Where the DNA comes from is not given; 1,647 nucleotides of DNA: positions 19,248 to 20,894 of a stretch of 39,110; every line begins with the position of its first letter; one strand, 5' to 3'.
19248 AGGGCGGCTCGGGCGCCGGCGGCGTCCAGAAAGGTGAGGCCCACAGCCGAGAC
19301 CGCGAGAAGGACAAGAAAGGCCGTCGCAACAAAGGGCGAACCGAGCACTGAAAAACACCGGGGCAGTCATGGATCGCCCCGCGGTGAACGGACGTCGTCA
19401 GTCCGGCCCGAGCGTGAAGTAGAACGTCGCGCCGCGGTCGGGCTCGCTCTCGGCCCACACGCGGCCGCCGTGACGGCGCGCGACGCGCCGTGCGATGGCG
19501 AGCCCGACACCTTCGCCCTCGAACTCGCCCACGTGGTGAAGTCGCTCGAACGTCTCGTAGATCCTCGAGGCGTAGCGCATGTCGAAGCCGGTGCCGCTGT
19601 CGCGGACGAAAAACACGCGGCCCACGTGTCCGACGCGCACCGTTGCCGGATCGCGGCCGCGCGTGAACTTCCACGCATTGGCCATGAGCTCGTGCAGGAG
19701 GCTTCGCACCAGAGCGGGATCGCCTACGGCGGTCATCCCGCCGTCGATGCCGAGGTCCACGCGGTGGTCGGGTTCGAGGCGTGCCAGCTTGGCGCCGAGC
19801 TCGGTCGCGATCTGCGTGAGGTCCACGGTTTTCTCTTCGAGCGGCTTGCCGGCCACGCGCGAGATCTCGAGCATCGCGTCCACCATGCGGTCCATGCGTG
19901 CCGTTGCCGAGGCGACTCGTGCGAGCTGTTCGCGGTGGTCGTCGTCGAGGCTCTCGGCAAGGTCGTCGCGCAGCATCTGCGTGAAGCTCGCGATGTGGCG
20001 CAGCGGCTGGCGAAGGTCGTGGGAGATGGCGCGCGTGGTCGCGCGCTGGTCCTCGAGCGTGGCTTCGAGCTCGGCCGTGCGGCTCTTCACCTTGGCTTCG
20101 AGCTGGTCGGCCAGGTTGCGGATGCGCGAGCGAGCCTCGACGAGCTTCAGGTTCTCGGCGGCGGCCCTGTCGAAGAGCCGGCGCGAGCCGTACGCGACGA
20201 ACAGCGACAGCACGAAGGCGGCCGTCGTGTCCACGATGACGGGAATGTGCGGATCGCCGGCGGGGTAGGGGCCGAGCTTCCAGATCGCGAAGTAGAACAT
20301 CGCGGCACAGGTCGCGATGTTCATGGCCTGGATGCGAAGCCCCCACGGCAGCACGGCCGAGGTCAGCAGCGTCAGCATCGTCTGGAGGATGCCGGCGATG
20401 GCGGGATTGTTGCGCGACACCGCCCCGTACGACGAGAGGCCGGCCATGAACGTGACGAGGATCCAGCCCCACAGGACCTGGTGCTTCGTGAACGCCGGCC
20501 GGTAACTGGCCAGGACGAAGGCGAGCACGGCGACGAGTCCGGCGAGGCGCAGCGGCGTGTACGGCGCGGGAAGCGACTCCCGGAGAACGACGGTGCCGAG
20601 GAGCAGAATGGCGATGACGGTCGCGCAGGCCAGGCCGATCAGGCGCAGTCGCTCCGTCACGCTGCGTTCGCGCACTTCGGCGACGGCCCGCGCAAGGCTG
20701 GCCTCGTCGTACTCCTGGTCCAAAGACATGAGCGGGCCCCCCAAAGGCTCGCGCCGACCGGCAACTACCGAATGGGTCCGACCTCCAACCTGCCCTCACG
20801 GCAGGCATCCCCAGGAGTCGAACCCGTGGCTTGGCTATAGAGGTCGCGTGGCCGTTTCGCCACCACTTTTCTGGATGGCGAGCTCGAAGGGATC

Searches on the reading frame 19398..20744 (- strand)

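Call 20: search_protein_families(library=pfam, proteins=[window:19398-20744:-], max_evalue=0.001)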
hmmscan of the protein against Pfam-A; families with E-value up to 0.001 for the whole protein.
window:19398-20744:- (448 aa): 3 families
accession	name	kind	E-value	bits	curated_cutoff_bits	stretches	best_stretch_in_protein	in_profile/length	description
PF02518.31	HATPase_c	-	1.2e-19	71.2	26.4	1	341-445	1-107/111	Histidine kinase-, DNA gyrase B-, and HSP90-like ATPase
PF00512.31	HisKA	-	9.9e-13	48.4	26.9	1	234-297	3-63/66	His Kinase A (phospho-acceptor) domain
PF25539.1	Bestrophin_2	-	7.1e-05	22.9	27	1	121-319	11-198/288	Bacterial/Fungal Bestrophin protein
